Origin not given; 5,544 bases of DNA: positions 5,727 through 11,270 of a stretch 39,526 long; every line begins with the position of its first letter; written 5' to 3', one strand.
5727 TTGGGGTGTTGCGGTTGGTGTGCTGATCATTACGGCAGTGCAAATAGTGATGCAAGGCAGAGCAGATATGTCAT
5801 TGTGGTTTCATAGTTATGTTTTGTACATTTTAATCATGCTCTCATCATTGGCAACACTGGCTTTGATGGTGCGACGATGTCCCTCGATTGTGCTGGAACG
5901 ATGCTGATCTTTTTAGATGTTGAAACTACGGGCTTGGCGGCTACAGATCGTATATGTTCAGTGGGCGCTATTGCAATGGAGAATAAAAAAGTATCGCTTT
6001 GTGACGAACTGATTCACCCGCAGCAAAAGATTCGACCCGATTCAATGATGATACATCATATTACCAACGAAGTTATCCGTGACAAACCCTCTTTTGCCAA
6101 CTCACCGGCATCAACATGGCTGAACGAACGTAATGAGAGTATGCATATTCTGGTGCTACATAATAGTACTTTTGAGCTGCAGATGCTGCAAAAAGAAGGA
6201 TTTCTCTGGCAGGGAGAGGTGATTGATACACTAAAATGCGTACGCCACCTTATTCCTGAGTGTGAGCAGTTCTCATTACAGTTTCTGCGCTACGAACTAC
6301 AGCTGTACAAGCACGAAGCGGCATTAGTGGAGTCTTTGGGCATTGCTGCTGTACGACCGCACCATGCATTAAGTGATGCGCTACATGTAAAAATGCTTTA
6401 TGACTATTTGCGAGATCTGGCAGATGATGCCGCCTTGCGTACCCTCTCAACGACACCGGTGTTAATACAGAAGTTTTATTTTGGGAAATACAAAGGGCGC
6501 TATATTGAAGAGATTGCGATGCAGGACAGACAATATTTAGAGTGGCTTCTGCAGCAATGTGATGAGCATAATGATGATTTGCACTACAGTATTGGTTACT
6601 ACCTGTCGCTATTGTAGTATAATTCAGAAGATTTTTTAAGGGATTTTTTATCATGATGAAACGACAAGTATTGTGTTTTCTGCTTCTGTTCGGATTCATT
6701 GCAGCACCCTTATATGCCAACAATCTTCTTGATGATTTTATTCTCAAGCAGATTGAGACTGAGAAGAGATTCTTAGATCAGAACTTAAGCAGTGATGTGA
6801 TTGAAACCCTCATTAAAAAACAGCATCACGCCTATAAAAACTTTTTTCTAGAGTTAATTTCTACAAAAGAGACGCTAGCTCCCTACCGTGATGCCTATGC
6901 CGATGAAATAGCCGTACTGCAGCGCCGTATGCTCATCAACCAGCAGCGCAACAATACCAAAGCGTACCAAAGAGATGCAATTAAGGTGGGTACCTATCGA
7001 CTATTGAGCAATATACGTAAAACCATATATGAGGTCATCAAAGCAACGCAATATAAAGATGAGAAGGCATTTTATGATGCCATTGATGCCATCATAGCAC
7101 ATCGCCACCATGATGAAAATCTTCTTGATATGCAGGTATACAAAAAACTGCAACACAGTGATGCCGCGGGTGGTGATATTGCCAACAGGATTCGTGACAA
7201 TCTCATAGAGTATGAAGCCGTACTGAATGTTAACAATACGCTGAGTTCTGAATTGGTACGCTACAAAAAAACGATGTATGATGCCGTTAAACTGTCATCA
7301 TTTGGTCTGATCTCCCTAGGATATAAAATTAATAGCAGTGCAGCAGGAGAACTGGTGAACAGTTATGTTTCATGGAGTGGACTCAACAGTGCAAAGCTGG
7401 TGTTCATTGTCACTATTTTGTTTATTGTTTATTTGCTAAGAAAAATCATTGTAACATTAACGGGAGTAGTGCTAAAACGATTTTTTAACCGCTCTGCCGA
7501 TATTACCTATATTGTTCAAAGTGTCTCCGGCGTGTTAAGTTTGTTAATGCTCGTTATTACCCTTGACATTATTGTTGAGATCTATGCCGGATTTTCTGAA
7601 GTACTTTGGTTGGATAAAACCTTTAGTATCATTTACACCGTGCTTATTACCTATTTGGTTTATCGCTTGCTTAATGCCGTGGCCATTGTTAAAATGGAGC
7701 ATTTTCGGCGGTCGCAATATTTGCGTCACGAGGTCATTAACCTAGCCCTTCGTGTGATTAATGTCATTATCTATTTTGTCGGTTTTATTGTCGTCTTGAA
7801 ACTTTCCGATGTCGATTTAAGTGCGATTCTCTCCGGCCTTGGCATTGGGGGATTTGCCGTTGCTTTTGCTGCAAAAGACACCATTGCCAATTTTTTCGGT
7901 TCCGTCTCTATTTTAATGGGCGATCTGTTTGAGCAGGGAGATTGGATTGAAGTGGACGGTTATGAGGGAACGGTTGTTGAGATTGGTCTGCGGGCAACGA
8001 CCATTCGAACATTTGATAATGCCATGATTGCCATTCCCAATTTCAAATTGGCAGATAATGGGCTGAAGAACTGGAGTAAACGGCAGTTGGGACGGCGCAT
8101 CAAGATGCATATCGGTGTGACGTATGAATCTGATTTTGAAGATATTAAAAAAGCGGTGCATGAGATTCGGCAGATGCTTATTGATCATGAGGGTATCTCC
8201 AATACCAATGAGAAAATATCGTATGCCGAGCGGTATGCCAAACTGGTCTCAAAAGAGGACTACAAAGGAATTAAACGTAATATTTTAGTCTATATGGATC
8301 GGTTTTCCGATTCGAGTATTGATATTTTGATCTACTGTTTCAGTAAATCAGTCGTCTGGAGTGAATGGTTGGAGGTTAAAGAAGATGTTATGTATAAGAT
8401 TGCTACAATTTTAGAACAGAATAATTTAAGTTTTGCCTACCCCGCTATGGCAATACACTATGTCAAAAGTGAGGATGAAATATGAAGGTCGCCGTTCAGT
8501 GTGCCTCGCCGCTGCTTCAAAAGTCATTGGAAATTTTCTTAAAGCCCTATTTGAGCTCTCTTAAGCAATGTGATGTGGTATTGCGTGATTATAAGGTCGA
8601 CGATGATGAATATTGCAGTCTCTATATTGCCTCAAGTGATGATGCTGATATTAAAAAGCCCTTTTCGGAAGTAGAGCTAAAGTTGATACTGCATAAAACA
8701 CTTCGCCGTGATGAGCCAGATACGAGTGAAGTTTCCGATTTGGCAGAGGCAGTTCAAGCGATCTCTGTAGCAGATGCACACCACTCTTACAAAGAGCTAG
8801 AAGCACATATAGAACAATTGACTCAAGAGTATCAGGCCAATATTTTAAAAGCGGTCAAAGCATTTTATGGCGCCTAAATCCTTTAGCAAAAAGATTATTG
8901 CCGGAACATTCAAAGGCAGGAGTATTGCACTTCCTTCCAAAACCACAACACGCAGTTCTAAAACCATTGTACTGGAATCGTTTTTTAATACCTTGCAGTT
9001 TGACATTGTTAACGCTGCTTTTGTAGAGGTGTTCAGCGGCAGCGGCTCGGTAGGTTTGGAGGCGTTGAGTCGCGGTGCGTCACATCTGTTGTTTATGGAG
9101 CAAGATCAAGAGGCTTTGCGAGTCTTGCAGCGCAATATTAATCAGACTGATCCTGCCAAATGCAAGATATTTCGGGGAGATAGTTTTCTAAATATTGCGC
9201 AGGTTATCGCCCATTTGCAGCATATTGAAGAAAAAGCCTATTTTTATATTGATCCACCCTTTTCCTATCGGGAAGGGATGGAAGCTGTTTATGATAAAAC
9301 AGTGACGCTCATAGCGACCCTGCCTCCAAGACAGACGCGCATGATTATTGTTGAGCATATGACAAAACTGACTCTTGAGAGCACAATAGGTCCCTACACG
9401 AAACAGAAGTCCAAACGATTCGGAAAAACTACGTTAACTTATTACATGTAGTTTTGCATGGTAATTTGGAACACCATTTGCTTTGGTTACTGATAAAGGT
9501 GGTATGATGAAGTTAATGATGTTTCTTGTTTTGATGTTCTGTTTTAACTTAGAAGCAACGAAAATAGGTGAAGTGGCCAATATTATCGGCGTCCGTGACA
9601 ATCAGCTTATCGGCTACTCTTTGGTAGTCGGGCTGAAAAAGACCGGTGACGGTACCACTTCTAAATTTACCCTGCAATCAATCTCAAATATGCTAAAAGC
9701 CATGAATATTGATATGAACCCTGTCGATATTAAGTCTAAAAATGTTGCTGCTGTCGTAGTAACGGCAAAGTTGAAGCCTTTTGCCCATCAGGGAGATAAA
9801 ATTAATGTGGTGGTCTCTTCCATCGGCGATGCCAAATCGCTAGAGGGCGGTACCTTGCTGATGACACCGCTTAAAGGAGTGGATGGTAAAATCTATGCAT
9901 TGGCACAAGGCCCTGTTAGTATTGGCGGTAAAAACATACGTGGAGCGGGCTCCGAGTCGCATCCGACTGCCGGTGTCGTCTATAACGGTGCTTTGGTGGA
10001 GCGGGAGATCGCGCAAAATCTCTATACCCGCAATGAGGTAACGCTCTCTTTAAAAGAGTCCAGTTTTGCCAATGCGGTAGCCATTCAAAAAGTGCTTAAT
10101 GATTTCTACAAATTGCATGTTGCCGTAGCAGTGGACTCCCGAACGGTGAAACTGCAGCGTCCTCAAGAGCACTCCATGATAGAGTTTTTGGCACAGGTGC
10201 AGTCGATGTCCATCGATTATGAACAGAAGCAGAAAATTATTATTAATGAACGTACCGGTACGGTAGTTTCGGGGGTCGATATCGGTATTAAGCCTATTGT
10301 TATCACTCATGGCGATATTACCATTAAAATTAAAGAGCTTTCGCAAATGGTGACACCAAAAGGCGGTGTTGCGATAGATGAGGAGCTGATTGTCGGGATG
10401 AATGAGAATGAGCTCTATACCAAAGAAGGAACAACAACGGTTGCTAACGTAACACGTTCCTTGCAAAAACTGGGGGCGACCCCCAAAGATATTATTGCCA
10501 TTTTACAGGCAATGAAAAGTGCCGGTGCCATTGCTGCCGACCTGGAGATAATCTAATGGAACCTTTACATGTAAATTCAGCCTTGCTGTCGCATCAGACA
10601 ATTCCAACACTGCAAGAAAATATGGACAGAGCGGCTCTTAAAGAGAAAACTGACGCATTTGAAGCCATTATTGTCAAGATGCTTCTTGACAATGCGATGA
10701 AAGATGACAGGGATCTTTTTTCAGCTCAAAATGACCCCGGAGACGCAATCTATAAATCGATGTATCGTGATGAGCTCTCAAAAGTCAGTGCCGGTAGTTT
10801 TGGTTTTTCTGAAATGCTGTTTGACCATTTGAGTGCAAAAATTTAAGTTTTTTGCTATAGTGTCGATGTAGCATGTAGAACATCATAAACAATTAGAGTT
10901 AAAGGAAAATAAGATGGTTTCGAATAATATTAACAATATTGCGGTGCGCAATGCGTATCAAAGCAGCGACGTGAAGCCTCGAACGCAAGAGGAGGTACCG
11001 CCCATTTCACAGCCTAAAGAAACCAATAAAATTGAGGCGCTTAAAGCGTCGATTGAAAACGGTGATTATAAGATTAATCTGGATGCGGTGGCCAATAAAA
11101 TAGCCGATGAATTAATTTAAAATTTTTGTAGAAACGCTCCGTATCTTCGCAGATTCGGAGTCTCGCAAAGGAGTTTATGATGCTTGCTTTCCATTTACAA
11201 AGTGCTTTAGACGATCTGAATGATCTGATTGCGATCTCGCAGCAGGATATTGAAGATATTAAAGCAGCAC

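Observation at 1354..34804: Highly iterated palindrome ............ scattered through genes and promoters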

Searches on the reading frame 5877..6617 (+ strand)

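Call 30: search_protein_families(library=pfam, max_evalue=0.00001, proteins=[window:5877-6617:+])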
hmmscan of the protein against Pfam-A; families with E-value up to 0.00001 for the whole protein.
window:5877-6617:+ (246 aa): 2 families
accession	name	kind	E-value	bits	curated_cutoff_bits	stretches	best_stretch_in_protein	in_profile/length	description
PF00929.31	RNase_T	-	9.2e-17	62.5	24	1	11-169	1-158/164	Exonuclease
PF20600.3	ExoX-like_C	-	1.1e-09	37.9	26.5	1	200-227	1-28/30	Exodeoxyribonuclease X-like C-terminal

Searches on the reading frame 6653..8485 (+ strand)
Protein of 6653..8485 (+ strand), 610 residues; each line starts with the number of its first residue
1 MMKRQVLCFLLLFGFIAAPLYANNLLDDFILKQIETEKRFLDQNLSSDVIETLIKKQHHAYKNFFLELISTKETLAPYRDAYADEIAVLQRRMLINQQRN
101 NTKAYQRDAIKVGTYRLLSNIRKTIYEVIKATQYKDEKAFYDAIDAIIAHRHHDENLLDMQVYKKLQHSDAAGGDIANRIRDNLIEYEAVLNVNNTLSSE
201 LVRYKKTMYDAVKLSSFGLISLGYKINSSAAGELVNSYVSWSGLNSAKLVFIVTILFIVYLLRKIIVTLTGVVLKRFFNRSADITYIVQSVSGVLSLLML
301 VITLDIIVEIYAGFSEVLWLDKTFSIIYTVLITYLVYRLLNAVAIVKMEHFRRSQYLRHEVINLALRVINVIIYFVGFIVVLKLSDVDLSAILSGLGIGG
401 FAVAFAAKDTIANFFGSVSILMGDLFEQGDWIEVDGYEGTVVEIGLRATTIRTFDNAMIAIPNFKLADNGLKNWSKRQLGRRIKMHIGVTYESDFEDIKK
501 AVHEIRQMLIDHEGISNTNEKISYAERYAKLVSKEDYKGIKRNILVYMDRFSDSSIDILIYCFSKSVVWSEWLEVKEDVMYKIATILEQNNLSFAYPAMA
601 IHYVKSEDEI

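Call 7: find_encoding_contigs(protein=window:6653-8485:+, flank=10000, max_places=8)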
Protein window:6653-8485:+ (610 aa): no gene with exactly this product is on record in the collection.

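Call 8: search_protein_families(library=ncbifam, proteins=[window:6653-8485:+])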
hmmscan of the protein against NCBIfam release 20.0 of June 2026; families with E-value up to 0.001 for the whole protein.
window:6653-8485:+ (610 aa): 6 families
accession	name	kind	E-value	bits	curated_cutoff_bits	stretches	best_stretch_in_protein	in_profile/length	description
NF047601.1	MscSThanab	equivalog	8.4e-25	87.8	500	1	310-507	5-206/280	small-conductance mechanosensitive channel MscS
NF007662.0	PRK10334.1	subfamily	9.3e-22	77.6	321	2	359-507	63-210/286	small-conductance mechanosensitive channel MscS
NF047602.1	MscsSHelicob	equivalog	4.7e-18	65.6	400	1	363-506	47-189/260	small-conductance mechanosensitive channel MscS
NF008438.0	PRK11281.1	equivalog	6.5e-13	47.4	991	1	405-502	918-1015/1113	mechanosensitive channel MscK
NF008180.0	PRK10929.1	equivalog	2.5e-07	28.9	809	1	343-502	857-1012/1109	miniconductance mechanosensitive channel MscM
NF008542.0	PRK11465.1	equivalog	3e-05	22.5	596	1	361-515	509-659/741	mechanosensitive channel protein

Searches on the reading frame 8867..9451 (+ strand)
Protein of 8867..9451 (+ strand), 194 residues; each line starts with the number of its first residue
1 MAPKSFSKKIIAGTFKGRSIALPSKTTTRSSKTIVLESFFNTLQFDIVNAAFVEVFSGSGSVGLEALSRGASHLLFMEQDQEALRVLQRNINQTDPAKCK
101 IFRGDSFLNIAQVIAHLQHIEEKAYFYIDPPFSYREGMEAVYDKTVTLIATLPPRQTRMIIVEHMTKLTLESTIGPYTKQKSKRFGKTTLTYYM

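Call 30: search_protein_families(library=pfam, max_evalue=0.00001, proteins=[window:8867-9451:+])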
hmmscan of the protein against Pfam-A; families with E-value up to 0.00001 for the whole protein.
window:8867-9451:+ (194 aa): 1 family
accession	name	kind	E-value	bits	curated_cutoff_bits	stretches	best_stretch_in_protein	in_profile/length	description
PF03602.21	Cons_hypoth95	-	2.1e-37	129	24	1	9-193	2-181/182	Conserved hypothetical protein 95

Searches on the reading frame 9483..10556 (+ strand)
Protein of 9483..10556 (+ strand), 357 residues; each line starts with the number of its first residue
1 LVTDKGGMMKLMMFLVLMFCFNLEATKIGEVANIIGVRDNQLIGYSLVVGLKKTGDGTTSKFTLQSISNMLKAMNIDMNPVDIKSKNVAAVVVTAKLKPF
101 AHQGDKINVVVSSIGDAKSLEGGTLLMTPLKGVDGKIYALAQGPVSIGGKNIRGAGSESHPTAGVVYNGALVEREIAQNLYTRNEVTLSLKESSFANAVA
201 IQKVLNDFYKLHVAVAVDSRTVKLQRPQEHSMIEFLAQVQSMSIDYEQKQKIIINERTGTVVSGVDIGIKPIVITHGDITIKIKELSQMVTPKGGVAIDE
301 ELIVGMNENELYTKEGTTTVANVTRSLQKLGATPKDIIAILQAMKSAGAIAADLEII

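Call 8: search_protein_families(library=ncbifam, proteins=[window:9483-10556:+])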
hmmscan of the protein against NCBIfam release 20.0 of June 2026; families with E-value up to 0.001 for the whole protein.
window:9483-10556:+ (357 aa): 4 families
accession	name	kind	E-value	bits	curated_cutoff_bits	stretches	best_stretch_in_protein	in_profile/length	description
NF003676.1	PRK05303.1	subfamily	7.7e-117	390.1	300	1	28-357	1-344/344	flagellar basal body P-ring protein FlgI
NF009430.1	PRK12789.1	equivalog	4.4e-85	285.6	557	1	25-355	5-348/350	flagellar basal body P-ring protein FlgI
NF009348.0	PRK12706.1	equivalog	5.7e-19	68.7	444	1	24-274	38-264/328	flagellar basal body P-ring protein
NF002053.0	PRK00886.1-2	equivalog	0.00085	18.7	319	0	236-281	50-95/243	2-phosphosulfolactate phosphatase family protein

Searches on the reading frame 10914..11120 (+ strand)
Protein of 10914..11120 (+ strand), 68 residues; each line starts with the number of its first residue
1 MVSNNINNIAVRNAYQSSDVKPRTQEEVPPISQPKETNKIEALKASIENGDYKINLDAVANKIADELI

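Call 30: search_protein_families(library=pfam, max_evalue=0.00001, proteins=[window:10914-11120:+])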
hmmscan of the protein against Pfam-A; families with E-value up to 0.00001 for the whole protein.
window:10914-11120:+ (68 aa): 1 family
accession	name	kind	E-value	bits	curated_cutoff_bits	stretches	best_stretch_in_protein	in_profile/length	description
PF04316.19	FlgM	-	2.9e-08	34.2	25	1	36-64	26-54/55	Anti-sigma-28 factor, FlgM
